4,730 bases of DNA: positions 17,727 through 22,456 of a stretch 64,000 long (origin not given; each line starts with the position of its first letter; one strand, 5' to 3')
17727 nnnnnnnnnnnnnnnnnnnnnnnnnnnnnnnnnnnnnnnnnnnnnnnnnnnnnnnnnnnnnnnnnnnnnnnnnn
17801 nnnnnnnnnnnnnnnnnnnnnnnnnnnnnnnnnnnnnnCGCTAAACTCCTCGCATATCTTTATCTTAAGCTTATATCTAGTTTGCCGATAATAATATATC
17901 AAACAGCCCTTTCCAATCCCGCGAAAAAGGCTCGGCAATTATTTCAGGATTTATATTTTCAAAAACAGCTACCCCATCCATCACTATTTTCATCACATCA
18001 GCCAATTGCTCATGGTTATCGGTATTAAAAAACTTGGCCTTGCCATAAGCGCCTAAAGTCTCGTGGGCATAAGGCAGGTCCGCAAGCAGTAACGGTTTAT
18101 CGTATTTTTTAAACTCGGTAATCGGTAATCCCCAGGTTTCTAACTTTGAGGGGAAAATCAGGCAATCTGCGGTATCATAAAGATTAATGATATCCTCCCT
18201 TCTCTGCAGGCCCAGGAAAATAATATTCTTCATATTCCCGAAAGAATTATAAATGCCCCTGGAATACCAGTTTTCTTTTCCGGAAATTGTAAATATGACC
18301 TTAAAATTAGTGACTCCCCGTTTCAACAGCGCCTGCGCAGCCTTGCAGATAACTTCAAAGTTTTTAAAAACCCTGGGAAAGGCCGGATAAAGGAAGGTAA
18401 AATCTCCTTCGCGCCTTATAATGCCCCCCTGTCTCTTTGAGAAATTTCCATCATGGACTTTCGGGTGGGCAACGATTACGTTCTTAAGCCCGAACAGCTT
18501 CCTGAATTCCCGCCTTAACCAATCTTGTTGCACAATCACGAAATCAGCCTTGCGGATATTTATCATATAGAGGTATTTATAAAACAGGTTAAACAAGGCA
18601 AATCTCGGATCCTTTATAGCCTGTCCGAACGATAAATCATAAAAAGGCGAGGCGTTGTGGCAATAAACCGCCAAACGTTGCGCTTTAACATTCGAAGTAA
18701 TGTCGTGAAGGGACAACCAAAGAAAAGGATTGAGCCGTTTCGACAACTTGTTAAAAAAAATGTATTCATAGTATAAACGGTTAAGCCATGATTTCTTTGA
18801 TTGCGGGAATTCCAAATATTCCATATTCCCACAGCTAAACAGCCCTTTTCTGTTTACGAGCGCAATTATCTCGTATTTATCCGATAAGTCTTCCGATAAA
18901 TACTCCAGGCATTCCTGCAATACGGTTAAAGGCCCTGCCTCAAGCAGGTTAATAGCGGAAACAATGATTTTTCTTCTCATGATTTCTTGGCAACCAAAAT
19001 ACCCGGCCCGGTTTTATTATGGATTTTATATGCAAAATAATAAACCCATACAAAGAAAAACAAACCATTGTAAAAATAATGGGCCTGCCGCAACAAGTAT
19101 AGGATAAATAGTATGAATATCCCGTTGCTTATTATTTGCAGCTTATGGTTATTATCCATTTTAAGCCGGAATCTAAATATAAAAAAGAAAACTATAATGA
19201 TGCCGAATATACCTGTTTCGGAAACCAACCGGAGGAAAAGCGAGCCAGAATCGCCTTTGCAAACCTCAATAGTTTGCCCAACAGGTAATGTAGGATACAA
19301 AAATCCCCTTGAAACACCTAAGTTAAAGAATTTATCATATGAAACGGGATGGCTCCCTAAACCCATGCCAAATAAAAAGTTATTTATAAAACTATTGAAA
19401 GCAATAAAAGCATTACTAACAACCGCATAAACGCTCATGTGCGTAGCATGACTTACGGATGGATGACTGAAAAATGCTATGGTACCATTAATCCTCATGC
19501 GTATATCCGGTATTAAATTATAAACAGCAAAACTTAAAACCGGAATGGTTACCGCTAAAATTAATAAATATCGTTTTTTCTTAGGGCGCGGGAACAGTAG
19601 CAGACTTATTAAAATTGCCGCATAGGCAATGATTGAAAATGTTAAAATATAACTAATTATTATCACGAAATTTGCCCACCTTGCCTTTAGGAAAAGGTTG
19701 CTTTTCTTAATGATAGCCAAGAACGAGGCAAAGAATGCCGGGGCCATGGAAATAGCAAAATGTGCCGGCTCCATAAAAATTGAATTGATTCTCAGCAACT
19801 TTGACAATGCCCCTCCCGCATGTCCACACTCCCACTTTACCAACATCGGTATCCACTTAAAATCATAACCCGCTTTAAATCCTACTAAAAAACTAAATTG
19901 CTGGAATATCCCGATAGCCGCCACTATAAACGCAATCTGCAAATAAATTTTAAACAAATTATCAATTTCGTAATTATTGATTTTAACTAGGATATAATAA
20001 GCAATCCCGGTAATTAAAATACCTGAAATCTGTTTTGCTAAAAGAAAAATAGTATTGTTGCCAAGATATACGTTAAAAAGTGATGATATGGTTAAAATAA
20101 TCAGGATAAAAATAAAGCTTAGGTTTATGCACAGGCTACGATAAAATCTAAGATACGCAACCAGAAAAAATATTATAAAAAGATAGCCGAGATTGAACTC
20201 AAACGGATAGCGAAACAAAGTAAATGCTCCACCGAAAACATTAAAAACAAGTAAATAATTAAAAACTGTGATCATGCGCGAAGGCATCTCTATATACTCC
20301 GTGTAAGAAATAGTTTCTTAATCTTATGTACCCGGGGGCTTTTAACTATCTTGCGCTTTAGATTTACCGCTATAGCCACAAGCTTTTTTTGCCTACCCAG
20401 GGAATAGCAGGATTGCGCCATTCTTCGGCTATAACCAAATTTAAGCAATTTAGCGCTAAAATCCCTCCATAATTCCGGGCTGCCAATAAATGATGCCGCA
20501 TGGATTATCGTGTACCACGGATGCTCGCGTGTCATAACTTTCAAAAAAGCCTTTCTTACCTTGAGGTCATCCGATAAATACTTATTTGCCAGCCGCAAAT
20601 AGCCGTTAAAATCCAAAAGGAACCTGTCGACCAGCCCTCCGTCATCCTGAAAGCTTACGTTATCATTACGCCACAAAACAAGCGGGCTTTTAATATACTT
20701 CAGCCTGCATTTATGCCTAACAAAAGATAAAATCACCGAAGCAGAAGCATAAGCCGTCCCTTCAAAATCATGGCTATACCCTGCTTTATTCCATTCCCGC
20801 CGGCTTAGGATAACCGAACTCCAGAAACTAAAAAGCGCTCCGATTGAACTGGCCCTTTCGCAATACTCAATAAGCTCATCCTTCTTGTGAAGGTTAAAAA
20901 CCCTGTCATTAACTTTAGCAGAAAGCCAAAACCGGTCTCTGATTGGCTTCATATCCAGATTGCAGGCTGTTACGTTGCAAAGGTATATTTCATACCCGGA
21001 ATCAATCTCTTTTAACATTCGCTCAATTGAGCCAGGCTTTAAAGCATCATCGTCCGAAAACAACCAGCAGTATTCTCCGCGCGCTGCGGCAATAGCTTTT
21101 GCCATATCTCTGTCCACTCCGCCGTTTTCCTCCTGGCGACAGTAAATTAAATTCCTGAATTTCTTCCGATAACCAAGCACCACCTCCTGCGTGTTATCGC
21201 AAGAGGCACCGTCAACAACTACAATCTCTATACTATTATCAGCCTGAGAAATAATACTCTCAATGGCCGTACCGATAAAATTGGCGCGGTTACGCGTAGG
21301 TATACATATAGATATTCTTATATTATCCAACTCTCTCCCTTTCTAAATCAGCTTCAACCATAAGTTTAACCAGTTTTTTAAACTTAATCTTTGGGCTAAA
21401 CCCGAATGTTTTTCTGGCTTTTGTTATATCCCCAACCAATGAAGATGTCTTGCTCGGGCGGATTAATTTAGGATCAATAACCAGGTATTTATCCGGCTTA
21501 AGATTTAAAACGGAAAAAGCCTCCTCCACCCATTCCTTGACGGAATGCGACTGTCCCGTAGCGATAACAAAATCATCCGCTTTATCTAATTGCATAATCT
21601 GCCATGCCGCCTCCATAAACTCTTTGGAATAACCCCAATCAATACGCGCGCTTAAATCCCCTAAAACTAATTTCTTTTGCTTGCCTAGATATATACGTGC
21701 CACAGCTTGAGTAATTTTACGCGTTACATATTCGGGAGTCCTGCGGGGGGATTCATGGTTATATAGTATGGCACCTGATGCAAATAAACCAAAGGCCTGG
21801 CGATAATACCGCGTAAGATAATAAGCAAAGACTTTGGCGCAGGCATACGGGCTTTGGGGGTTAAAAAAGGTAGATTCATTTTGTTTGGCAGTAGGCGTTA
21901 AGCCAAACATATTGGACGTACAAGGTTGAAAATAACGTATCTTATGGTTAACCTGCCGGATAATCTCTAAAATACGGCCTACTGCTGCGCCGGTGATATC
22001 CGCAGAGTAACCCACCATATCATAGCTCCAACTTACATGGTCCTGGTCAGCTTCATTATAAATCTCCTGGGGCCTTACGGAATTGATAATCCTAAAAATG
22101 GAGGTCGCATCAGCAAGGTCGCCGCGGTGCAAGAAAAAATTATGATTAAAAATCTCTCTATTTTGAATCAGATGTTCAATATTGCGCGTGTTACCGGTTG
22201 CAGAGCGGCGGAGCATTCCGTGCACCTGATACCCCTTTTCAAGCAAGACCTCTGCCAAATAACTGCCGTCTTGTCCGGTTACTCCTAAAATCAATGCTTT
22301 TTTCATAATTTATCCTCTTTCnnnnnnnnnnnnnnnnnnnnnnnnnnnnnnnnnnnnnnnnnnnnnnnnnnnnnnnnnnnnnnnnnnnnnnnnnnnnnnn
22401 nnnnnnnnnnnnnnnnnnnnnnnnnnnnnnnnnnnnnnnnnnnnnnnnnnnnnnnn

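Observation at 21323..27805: GDP-sugar module: Gmd and Gmm feeding a C-methyltransferase, aminotransferase and two cupin isomerases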

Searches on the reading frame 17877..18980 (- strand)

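Call 6: search_protein_families(library=pfam, proteins=[window:17877-18980:-], max_evalue=0.00001)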
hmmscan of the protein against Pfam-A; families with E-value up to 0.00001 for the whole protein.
window:17877-18980:- (367 aa): 2 families
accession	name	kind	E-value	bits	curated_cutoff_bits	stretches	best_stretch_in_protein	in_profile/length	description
PF00534.26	Glycos_transf_1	-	2.1e-14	53.9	26.4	1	203-334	26-156/172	Glycosyl transferases group 1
PF13692.12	Glyco_trans_1_4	-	1.1e-08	35.9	27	1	205-331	14-137/142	Glycosyl transferases group 1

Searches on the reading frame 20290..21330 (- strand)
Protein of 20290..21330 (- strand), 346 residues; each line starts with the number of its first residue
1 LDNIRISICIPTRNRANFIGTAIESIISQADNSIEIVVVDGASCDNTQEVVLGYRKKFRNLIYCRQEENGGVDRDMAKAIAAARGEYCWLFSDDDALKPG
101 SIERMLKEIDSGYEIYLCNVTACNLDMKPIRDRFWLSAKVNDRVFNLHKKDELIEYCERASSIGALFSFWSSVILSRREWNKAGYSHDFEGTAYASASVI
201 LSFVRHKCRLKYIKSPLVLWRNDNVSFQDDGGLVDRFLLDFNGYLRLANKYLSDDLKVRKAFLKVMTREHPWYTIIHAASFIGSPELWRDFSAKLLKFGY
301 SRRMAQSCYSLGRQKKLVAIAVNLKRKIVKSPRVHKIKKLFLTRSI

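Call 3: search_protein_families(library=pfam, proteins=[window:20290-21330:-])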
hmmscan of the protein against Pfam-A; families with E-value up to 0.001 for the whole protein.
window:20290-21330:- (346 aa): 3 families
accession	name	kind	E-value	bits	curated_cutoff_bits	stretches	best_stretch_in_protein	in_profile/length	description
PF00535.33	Glycos_transf_2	-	2.4e-28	99.6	23.3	1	7-133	1-128/168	Glycosyl transferase family 2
PF13641.12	Glyco_tranf_2_3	-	7.1e-08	33.2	27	1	6-122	3-125/230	Glycosyltransferase like family 2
PF10111.15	Glyco_tranf_2_2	-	0.00056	19.9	27.3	1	8-109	4-106/276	Glycosyltransferase like family 2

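Call 4: search_protein_families(library=ncbifam, proteins=[window:20290-21330:-])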
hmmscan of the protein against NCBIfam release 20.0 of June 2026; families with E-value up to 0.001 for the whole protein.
window:20290-21330:- (346 aa): 21 families
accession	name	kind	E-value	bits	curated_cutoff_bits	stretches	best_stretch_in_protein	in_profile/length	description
NF050050.1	ProtGlycPglI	equivalog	9.5e-17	61.3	500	1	5-187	3-177/306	GalNAc(5)-diNAcBac-PP-undecaprenol beta-1,3-glucosyltransferase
NF007482.0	PRK10073.1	equivalog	6.7e-16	58.2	423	1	4-130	6-132/334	glycosyltransferase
NF047683.1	TeichurnBiosyTuaG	equivalog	4.9e-12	46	400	1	5-107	7-109/252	teichuronic acid biosynthesis protein TuaG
NF041875.1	EPS_EpsD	equivalog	3.2e-11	43.2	370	1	6-104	1-99/325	exopolysaccharide biosynthesis glycosyltransferase EpsD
NF038302.1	EPS_HpsE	equivalog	8.3e-10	38.1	300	1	5-97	2-98/307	hormogonium polysaccharide biosynthesis glycosyltransferase HpsE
TIGR03111.1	glyc2_xrt_Gpos1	hypoth_equivalog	4.2e-09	35.7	363.95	1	5-158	50-197/439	TIGR03111 family XrtG-associated glycosyltransferase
TIGR04283.1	glyco_like_mftF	equivalog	8.4e-09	35.3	182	1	6-109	1-97/221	TIGR04283 family arsenosugar biosynthesis glycosyltransferase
TIGR03937.1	PgaC_IcaA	equivalog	1.2e-08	34.3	422.3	1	5-111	46-152/407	poly-beta-1,6-N-acetyl-D-glucosamine synthase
NF053739.1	GlytfEpsEBac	equivalog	1.9e-08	33.6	450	1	6-111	3-109/265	glycosyltransferase EpsE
NF007453.0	PRK10018.1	equivalog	3.2e-08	33.6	382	1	2-106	4-108/280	colanic acid biosynthesis glycosyltransferase WcaA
TIGR04440.1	glyco_TIGR04440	domain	8.4e-08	32.2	70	1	6-118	2-115/215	TIGR00180 family glycosyltransferase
TIGR04017.1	WcaA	equivalog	1.8e-07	31.1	495.75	1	2-106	3-107/279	colanic acid biosynthesis glycosyltransferase WcaA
NF041394.1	GtaseAglG_Halo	equivalog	3.6e-07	29.8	440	1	5-106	4-104/304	glucosyl-dolichyl phosphate glucuronosyltransferase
NF010496.0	PRK13915.1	equivalog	1.6e-06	27.4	262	1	4-99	31-132/307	glucosyl-3-phosphoglycerate synthase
TIGR04182.1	glyco_TIGR04182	equivalog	2.3e-06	27.2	325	1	6-113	2-101/293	S-layer glycoprotein N-glycosyltransferase AglJ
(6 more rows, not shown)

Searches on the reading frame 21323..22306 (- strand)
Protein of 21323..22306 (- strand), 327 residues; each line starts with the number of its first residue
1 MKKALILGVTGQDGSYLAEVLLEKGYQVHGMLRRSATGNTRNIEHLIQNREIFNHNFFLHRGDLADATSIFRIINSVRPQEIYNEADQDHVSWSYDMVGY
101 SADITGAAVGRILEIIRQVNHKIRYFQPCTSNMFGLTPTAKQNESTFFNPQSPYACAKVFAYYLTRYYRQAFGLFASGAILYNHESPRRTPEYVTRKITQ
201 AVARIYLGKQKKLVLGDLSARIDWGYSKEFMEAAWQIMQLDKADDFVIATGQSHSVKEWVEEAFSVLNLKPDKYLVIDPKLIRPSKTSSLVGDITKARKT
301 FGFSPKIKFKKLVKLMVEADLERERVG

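Call 3: search_protein_families(library=pfam, proteins=[window:21323-22306:-])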
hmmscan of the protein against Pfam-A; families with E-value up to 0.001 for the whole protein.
window:21323-22306:- (327 aa): 2 families
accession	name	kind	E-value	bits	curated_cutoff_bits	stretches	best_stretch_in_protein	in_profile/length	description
PF16363.11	GDP_Man_Dehyd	-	4.5e-102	342.3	27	1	5-316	1-332/332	GDP-mannose 4,6 dehydratase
PF01370.27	Epimerase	-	2.4e-49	168.4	20.9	1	4-248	1-239/240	NAD dependent epimerase/dehydratase family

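Call 4: search_protein_families(library=ncbifam, proteins=[window:21323-22306:-])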
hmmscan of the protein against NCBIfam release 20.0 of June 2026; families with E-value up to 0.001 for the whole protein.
window:21323-22306:- (327 aa): 10 families
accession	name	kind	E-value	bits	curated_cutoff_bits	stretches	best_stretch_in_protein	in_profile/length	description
TIGR01472.1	gmd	equivalog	2.6e-113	378.7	415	1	2-322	1-340/342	GDP-mannose 4,6-dehydratase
TIGR04180.1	EDH_00030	hypoth_equivalog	1e-19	70.7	475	1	5-307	2-296/297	NAD-dependent 4,6-dehydratase LegB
TIGR01181.1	dTDP_gluc_dehyt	equivalog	2.5e-19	69.5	365.1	1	5-318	3-309/321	dTDP-glucose 4,6-dehydratase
TIGR02622.1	CDP_4_6_dhtase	equivalog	4.7e-12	45.7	278.45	1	2-171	5-171/352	CDP-glucose 4,6-dehydratase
TIGR01179.1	galE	equivalog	3.9e-09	35.8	262.3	1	4-164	2-155/332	UDP-glucose 4-epimerase GalE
NF007582.0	PRK10217.1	equivalog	3.6e-06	26.3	698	1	1-243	1-245/355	dTDP-glucose 4,6-dehydratase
NF007490.0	PRK10084.1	subfamily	8e-06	25.1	649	1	38-247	38-256/361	dTDP-glucose 4,6-dehydratase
NF043036.1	ErythonDh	equivalog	6.1e-05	22.4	325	1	3-171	2-167/321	D-erythronate dehydrogenase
NF011728.1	PRK15181.1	equivalog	0.00013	21.1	760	1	2-314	16-331/348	Vi polysaccharide biosynthesis UDP-N-acetylglucosaminuronic acid C-4 epimerase TviC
NF041015.1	UDPsulfquin_syn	equivalog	0.00089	18.3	575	0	3-149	2-162/384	UDP-sulfoquinovose synthase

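Call 23: search_solved_structures(query=window:21323-22306:-, max_evalue=1e-20)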
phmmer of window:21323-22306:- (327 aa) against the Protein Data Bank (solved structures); distinct sequences matched with E-value up to 1e-20: 12.
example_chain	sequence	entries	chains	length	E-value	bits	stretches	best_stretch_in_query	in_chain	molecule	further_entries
1n7g_A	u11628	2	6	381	1.3e-92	313.7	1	2-323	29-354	GDP-D-mannose-4,6-dehydratase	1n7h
6gpj_A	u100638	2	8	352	2.8e-91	309.4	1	4-265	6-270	GDP-mannose 4,6 dehydratase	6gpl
5in4_A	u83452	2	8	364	3.5e-91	309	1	4-265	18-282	GDP-mannose 4,6 dehydratase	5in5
6gpk_A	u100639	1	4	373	3.6e-91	309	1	4-265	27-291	GDP-mannose 4,6 dehydratase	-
1t2a_A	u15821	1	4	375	3.7e-91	309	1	4-265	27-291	GDP-mannose 4,6 dehydratase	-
6q94_B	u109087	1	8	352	1e-90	307.5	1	4-265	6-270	GDP-mannose 4,6 dehydratase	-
5uzh_A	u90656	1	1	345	9.3e-90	304.3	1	2-322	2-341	NafoA.00085.b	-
1db3_A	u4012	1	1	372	1.1e-87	297.6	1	2-270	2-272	GDP-MANNOSE 4,6-DEHYDRATASE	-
7kf3_A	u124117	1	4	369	4.6e-86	292.2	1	2-263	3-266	GDP-mannose 4,6-dehydratase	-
1rpn_A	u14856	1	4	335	3.4e-85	289.4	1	2-323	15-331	GDP-mannose 4,6-dehydratase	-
2z1m_A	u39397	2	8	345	3.9e-78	266.1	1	2-325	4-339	GDP-D-mannose dehydratase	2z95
2pk3_A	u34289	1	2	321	1.2e-22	83.8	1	3-312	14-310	GDP-6-deoxy-D-lyxo-4-hexulose reductase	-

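Call 90: list_cluster_members(proteins=[window:21323-22306:-, window:23957-25075:-, window:26370-27287:-, window:27356-27805:-, window:22322-22750:-])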
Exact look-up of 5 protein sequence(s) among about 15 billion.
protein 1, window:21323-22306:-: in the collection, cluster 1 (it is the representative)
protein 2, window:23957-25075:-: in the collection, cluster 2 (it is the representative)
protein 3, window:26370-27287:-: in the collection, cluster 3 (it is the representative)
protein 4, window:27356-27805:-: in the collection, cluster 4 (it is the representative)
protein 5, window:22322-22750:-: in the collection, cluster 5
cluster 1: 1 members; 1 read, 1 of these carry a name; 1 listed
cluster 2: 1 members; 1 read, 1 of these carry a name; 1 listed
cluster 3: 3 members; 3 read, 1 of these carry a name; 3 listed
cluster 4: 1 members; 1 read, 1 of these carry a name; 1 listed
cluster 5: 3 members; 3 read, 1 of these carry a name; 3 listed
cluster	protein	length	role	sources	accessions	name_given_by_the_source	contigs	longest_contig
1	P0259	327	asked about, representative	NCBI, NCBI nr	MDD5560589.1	MAG: GDP-mannose 4,6-dehydratase [Candidatus Omnitrophica bacterium] | GDP-mannose 4,6-dehydratase [Candidatus Omnitrophota bacterium]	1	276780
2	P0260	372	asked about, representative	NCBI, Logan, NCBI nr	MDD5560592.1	MAG: DegT/DnrJ/EryC1/StrS family aminotransferase [Candidatus Omnitrophica bacterium] | DegT/DnrJ/EryC1/StrS family aminotransferase [Candidatus Omnitrophota bacterium]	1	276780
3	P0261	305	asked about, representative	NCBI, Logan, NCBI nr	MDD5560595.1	MAG: NAD-dependent epimerase/dehydratase family protein [Candidatus Omnitrophica ... | NAD-dependent epimerase/dehydratase family protein [Candidatus Omnitrophota bacterium]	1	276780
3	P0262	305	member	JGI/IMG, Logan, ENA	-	-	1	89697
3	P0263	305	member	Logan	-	-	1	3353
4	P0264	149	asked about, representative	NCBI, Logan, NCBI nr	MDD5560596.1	MAG: dTDP-4-dehydrorhamnose 3,5-epimerase family protein [Candidatus Omnitrophica ... | dTDP-4-dehydrorhamnose 3,5-epimerase family protein [Candidatus Omnitrophota bacterium]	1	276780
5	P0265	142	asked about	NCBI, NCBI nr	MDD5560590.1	MAG: NUDIX domain-containing protein [Candidatus Omnitrophica bacterium] | NUDIX domain-containing protein [Candidatus Omnitrophota bacterium]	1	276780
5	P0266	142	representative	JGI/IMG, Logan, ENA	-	-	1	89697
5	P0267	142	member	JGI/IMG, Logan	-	-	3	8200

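Call 91: search_protein_representatives(protein=window:21323-22306:-)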
Query: 327 residues. Proteins with E-value up to 0.001 (for the whole library): 26402; up to 1e-10: 12072; up to 1e-30: 3377. The best 150 are listed.
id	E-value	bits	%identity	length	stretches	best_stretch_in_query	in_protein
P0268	1.3e-122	425.4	61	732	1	2-319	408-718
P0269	1.1e-120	419.1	79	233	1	1-233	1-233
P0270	3.9e-114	397.6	55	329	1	2-322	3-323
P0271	1.1e-103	363.3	53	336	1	2-321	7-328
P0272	3.8e-102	358.2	51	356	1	3-323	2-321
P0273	5.5e-100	351.1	49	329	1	3-322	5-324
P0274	6.0e-99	347.7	52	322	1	1-325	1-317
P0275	1.5e-94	333.3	64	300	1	2-240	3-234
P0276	1.5e-92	326.7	51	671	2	1-230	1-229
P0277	5.0e-92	325.0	49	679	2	2-191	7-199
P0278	2.4e-91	322.7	47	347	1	2-321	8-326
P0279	4.3e-91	321.9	44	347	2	2-228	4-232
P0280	2.0e-90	319.7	47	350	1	2-322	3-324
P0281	3.4e-90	319.0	48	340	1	3-322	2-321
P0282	5.1e-90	318.4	46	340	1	3-321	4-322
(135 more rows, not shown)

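Call 94: find_encoding_contigs(protein=P0268, flank=8000, max_places=3)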
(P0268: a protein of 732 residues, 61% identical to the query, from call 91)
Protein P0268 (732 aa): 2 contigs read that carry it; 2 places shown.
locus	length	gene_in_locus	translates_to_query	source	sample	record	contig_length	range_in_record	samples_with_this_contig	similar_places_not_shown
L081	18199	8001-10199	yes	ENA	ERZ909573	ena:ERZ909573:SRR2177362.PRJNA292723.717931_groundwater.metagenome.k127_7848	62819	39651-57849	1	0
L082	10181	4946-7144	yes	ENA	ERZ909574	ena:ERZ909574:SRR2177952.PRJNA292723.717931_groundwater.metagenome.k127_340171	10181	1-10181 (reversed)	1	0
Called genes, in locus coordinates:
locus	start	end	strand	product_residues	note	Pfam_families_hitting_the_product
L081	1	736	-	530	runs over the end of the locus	PF13231:PMT_2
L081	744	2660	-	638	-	PF01075:Glyco_transf_9, PF00535:Glycos_transf_2, PF13641:Glyco_tranf_2_3, PF13632:Glyco_trans_2_3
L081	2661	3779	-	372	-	PF13439:Glyco_transf_4, PF13579:Glyco_trans_4_4, PF20706:GT4-conflict (faint), PF00534:Glycos_transf_1, PF13692:Glyco_trans_1_4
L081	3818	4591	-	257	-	PF13489:Methyltransf_23 (weak), PF13847:Methyltransf_31, PF08241:Methyltransf_11, PF08242:Methyltransf_12, PF13649:Methyltransf_25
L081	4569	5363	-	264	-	PF01522:Polysacc_deac_1, PF10096:DUF2334 (weak), PF03065:Glyco_hydro_57 (weak)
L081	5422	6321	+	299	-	PF00685:Sulfotransfer_1, PF13469:Sulfotransfer_3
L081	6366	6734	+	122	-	-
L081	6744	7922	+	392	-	PF01075:Glyco_transf_9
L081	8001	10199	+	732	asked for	PF08421:Methyltransf_13, PF13489:Methyltransf_23, PF08484:Methyltransf_14, PF01370:Epimerase, PF16363:GDP_Man_Dehyd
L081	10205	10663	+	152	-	PF00293:NUDIX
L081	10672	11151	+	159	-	PF01467:CTP_transf_like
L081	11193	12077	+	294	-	-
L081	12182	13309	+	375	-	PF01370:Epimerase, PF16363:GDP_Man_Dehyd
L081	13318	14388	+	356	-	PF00155:Aminotran_1_2 (weak), PF01041:DegT_DnrJ_EryC1, PF00266:Aminotran_5 (weak), PF01212:Beta_elim_lyase (faint)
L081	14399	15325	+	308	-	PF00535:Glycos_transf_2, PF10111:Glyco_tranf_2_2, PF13641:Glyco_tranf_2_3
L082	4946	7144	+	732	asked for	PF08421:Methyltransf_13, PF13489:Methyltransf_23, PF08484:Methyltransf_14, PF01370:Epimerase, PF16363:GDP_Man_Dehyd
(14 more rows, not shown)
